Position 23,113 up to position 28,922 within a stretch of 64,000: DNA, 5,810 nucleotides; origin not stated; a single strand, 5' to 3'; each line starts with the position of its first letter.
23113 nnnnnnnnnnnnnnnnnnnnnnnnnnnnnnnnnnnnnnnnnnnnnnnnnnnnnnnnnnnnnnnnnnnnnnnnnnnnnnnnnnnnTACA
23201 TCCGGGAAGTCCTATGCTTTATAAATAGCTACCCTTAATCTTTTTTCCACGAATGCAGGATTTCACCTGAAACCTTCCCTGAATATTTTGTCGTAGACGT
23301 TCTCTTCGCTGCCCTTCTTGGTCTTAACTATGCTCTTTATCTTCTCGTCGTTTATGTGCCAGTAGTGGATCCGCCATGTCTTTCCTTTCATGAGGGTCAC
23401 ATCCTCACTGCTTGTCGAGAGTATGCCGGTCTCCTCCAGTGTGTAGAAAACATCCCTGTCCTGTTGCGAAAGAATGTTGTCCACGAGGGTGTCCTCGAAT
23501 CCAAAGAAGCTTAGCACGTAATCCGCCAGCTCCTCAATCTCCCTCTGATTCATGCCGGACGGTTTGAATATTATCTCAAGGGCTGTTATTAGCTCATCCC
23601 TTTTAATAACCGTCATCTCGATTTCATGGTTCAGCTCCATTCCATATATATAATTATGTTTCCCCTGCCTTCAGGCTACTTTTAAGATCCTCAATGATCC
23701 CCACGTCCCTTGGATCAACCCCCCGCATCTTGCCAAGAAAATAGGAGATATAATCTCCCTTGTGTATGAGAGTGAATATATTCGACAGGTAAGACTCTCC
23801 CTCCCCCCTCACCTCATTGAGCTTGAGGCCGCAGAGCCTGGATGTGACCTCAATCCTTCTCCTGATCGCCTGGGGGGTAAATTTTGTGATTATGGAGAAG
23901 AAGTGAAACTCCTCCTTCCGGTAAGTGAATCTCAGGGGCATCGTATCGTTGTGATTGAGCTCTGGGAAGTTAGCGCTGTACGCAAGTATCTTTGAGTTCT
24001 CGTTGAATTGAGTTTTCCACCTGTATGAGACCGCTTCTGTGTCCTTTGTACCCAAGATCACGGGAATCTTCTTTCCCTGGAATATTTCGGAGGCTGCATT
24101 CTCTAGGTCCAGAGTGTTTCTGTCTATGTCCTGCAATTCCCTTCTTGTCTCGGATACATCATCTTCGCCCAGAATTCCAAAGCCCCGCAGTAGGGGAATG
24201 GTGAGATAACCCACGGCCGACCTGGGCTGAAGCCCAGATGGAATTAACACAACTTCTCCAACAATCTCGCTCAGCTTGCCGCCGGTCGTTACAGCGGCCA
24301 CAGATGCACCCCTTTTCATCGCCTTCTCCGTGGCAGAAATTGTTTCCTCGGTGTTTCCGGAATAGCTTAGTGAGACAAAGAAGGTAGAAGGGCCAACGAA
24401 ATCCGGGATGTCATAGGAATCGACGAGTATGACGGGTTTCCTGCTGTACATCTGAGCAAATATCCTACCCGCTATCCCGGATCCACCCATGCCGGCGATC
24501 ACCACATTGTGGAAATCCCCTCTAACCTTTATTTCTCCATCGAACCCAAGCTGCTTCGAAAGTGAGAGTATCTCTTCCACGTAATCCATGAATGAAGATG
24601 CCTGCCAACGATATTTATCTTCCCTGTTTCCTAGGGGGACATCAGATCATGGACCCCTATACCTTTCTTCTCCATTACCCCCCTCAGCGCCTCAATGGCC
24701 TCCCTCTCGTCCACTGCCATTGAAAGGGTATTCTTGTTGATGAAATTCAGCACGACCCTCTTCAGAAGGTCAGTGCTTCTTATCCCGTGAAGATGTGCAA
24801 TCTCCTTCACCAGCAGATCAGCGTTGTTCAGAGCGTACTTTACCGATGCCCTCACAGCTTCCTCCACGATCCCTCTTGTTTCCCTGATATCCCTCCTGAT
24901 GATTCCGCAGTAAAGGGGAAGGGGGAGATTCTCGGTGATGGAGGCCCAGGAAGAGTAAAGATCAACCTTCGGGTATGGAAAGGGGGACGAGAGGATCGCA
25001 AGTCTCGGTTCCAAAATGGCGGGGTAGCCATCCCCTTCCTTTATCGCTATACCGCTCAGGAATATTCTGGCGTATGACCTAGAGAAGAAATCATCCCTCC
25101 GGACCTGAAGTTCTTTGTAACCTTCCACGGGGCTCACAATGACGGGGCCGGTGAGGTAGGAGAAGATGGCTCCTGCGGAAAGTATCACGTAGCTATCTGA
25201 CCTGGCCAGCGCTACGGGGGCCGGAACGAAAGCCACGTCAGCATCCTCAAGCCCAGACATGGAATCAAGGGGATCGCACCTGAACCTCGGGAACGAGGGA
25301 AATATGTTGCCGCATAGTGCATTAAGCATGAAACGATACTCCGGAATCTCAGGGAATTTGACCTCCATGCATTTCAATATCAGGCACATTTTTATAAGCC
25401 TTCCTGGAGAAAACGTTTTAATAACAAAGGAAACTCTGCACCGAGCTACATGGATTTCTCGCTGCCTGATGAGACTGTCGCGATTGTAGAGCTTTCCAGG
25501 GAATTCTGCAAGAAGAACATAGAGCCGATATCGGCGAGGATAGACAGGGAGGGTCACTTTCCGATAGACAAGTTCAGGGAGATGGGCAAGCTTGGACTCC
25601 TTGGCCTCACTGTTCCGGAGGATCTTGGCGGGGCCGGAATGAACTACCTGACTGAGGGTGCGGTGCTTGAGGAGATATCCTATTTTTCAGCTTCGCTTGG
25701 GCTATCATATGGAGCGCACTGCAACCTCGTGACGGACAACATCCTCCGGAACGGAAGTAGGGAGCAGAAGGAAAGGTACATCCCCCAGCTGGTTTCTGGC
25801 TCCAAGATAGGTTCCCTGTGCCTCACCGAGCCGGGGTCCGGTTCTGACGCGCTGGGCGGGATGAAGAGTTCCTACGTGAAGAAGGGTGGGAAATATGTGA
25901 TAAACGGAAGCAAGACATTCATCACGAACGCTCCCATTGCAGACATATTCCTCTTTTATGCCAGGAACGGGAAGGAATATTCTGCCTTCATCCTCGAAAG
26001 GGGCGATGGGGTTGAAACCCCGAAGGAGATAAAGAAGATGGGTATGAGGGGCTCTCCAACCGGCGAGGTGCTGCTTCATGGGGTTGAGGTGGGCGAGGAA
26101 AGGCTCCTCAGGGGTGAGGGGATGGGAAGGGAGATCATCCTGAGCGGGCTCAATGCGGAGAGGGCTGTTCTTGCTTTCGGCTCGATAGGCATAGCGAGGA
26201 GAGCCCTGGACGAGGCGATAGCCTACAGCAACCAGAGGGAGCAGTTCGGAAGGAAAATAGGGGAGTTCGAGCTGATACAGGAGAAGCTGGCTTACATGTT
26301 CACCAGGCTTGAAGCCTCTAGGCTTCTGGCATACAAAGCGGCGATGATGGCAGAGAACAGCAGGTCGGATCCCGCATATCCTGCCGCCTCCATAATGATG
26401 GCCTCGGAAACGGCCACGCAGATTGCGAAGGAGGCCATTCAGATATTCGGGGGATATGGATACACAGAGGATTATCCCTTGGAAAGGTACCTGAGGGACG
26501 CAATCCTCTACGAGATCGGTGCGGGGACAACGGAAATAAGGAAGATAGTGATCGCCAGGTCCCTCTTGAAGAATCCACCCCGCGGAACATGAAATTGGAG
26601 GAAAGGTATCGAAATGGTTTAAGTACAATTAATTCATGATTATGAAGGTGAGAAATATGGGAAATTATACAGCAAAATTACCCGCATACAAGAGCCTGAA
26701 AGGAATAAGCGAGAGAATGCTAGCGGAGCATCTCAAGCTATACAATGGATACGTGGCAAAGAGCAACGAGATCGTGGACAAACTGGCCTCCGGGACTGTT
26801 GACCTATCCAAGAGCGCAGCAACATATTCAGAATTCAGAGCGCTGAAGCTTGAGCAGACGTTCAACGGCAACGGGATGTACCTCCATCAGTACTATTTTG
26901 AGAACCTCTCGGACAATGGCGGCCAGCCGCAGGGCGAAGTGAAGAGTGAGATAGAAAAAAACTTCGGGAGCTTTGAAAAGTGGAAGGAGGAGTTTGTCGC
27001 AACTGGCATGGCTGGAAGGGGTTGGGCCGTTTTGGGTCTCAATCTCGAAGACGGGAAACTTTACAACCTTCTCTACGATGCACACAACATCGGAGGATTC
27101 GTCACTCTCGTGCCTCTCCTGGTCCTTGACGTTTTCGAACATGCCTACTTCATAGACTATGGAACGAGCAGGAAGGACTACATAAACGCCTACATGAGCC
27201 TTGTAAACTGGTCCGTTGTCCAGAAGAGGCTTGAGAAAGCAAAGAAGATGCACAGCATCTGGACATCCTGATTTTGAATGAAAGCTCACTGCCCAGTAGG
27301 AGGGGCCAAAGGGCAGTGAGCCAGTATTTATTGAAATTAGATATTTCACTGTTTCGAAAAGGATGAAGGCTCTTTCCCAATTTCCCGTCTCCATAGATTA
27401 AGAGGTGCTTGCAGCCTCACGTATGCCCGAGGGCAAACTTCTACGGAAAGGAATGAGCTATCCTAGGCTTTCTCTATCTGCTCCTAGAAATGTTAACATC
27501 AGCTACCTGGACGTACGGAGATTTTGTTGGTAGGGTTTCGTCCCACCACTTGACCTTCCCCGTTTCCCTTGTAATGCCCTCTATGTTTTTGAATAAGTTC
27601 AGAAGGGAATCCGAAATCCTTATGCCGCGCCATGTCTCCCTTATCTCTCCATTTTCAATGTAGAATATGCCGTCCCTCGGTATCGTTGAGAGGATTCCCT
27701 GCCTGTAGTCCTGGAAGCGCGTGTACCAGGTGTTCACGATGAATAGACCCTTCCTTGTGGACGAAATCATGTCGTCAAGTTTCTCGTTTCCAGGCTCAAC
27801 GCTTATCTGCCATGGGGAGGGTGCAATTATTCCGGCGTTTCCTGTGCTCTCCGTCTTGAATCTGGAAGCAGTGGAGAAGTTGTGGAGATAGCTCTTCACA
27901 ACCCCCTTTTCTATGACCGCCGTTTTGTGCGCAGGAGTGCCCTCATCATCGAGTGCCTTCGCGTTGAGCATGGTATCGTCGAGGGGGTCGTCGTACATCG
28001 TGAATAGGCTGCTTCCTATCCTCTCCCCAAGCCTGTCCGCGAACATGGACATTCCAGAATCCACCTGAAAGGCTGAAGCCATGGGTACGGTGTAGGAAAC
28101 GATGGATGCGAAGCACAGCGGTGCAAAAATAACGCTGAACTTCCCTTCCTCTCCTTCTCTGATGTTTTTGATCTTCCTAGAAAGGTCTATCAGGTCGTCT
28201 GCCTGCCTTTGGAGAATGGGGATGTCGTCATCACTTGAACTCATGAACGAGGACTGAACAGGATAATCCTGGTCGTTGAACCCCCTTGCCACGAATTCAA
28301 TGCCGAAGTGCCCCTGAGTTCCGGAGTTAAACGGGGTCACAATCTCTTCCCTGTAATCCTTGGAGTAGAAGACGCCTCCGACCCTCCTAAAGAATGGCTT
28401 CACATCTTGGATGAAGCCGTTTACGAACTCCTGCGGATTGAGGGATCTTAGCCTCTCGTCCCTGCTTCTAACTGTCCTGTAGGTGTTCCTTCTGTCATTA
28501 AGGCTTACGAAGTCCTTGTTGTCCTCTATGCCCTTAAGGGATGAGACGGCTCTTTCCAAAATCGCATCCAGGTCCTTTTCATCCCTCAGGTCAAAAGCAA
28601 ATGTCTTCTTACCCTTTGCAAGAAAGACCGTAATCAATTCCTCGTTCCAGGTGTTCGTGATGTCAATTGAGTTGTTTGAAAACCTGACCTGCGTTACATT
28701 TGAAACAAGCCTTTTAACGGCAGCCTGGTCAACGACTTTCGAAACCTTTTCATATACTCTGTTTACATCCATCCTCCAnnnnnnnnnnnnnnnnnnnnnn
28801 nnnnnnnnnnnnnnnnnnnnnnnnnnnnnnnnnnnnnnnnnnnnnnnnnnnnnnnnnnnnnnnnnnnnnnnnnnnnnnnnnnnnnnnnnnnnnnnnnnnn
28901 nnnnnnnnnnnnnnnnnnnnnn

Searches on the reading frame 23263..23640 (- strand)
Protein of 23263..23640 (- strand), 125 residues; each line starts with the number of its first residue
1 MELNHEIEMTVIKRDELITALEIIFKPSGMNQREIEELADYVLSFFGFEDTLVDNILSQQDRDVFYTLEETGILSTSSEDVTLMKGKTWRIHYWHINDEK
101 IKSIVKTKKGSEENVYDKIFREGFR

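Call 69: search_protein_families(library=pfam, proteins=[window:23263-23640:-], max_evalue=0.001)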
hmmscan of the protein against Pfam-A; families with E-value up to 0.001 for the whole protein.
window:23263-23640:- (125 aa): 2 families
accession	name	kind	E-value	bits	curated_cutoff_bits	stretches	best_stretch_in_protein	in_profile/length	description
PF19479.4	DUF6015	-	7.6e-17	62.4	27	1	36-101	26-91/140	Family of unknown function (DUF6015)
PF02002.24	TFIIE_alpha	-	0.00028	21.2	22.9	1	61-109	44-89/105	TFIIE alpha subunit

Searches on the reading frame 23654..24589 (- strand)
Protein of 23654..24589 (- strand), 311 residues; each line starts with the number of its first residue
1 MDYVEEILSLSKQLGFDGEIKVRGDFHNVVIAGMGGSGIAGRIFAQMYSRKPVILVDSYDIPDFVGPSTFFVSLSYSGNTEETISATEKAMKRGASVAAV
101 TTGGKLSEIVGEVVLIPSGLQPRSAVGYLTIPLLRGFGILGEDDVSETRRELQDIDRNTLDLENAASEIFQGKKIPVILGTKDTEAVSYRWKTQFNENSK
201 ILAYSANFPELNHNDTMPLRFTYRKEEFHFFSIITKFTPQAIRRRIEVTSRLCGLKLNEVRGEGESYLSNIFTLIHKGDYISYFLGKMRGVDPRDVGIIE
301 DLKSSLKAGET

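Call 69: search_protein_families(library=pfam, proteins=[window:23654-24589:-], max_evalue=0.001)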
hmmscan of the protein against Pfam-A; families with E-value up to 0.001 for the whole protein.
window:23654-24589:- (311 aa): 2 families
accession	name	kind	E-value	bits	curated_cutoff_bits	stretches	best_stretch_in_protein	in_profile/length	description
PF10432.14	bact-PGI_C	-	2.9e-36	125.1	24.5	1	164-306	7-151/151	Bacterial phospho-glucose isomerase C-terminal SIS domain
PF01380.27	SIS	-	7.2e-05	23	25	1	27-102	6-88/131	SIS domain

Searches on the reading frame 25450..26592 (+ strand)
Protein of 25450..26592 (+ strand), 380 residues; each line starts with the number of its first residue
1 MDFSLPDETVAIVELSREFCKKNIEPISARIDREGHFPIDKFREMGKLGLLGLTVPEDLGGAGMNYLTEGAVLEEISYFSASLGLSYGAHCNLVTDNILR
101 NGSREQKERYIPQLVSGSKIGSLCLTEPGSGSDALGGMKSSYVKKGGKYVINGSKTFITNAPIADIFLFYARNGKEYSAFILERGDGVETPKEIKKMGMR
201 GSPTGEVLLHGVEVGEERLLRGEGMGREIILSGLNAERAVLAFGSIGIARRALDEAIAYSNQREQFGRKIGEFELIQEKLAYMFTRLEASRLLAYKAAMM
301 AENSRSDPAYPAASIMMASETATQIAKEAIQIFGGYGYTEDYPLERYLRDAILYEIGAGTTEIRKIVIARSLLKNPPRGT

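Call 69: search_protein_families(library=pfam, proteins=[window:25450-26592:+], max_evalue=0.001)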
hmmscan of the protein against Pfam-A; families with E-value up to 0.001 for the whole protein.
window:25450-26592:+ (380 aa): 4 families
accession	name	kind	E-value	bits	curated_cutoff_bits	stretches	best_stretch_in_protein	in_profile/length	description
PF00441.29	Acyl-CoA_dh_1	-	2.1e-45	155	22.4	1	224-373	1-150/150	Acyl-CoA dehydrogenase, C-terminal domain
PF02771.21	Acyl-CoA_dh_N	-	5.9e-34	117.3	22.9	1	7-117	2-112/113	Acyl-CoA dehydrogenase, N-terminal domain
PF02770.24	Acyl-CoA_dh_M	-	8.9e-20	71.1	33.3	1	123-210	2-95/97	Acyl-CoA dehydrogenase, middle domain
PF08028.16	Acyl-CoA_dh_2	-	1.3e-19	71.3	22.7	1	240-351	2-123/134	Acyl-CoA dehydrogenase, C-terminal domain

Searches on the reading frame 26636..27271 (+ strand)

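Call 69: search_protein_families(library=pfam, proteins=[window:26636-27271:+], max_evalue=0.001)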
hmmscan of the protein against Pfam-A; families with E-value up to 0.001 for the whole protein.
window:26636-27271:+ (211 aa): 2 families
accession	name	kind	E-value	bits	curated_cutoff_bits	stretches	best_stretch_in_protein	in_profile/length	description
PF02777.23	Sod_Fe_C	-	1.4e-27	96.1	20.9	1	98-198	1-102/102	Iron/manganese superoxide dismutases, C-terminal domain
PF00081.27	Sod_Fe_N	-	0.00013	22.8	27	1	27-92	22-82/82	Iron/manganese superoxide dismutases, alpha-hairpin domain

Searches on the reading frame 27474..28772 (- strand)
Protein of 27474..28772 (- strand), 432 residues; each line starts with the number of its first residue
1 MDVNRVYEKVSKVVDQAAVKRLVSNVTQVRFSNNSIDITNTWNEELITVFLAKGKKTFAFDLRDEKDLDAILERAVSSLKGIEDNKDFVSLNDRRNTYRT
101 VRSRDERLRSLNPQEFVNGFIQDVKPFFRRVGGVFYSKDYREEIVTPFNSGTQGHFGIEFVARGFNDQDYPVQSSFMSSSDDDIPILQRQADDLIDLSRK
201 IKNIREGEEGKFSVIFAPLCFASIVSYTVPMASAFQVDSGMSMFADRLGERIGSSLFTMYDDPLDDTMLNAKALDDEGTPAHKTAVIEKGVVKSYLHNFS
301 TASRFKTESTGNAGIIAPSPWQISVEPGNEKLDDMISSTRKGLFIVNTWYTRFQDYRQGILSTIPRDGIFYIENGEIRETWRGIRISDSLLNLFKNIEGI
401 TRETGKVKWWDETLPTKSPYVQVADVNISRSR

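Call 3: search_protein_families(library=pfam, proteins=[window:27474-28772:-], max_evalue=1)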
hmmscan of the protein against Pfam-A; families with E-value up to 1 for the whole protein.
window:27474-28772:- (432 aa): 2 families
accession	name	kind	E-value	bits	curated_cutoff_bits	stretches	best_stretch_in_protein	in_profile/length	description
PF19289.4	PmbA_TldD_3rd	-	1.1e-56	192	22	1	210-429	2-219/220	PmbA/TldA metallopeptidase C-terminal domain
PF01523.21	PmbA_TldD_1st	-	0.00014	22.4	20.9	1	26-77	10-63/65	PmbA/TldA metallopeptidase domain 1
